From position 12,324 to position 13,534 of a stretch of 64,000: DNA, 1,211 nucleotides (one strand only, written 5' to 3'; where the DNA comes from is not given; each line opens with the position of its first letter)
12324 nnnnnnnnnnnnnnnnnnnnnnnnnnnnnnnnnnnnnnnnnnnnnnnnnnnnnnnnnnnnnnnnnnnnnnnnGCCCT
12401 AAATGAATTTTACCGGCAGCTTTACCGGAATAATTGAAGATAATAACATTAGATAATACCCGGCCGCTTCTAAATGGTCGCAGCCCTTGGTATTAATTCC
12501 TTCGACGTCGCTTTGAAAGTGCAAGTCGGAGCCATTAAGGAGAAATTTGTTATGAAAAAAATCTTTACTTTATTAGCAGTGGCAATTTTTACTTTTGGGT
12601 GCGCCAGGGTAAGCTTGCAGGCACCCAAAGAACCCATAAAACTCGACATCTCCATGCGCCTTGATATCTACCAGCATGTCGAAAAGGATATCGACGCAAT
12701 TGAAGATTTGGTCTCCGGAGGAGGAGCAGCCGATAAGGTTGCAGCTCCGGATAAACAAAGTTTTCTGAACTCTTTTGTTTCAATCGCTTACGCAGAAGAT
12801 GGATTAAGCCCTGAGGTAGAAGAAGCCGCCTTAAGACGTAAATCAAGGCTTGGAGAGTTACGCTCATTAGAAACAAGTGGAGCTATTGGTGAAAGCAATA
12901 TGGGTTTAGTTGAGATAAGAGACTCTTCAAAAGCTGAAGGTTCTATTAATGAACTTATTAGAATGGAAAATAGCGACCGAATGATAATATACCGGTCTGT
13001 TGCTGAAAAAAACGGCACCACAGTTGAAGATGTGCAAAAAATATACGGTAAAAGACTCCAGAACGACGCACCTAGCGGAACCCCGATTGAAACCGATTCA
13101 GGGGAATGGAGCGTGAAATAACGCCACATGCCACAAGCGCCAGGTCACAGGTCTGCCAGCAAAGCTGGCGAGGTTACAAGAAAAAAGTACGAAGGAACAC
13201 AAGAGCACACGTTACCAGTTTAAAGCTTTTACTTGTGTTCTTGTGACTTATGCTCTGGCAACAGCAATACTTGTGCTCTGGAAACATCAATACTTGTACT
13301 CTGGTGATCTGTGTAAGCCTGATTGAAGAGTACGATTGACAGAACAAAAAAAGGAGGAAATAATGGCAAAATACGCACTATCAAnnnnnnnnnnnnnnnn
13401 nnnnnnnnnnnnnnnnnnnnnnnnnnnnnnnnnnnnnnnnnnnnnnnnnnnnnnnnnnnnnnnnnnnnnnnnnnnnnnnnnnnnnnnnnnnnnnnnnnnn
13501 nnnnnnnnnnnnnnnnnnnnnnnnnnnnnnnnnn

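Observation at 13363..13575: Orphan 70-aa protein made only of two NUMOD3 repeats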

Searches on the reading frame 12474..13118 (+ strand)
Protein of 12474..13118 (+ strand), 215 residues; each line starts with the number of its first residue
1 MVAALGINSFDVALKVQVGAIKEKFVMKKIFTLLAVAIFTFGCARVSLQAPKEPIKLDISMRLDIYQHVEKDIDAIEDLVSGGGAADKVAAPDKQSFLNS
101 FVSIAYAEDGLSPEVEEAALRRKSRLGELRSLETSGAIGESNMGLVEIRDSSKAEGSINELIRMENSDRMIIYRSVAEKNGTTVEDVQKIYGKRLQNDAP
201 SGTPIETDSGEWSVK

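Call 3: search_protein_families(library=pfam, proteins=[window:12474-13118:+], max_evalue=10)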
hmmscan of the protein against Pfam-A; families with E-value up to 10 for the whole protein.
window:12474-13118:+ (215 aa): 1 family
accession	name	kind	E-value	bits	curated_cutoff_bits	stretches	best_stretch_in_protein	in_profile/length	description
PF07027.17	DUF1318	-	6.3e-17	62.3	27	1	127-215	6-92/92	Protein of unknown function (DUF1318)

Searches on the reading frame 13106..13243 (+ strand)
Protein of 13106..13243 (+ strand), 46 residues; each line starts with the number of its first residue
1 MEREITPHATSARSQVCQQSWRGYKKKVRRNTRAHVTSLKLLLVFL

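Call 44: search_protein_families(library=pfam, proteins=[window:13106-13243:+], max_evalue=10)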
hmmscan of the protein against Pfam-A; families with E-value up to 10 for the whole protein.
window:13106-13243:+ (46 aa): 0 families

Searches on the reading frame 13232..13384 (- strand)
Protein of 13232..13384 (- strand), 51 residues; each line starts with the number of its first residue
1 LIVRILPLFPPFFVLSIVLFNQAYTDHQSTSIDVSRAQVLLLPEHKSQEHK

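Call 44: search_protein_families(library=pfam, proteins=[window:13232-13384:-], max_evalue=10)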
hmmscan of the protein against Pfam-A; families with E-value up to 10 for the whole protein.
window:13232-13384:- (51 aa): 0 families
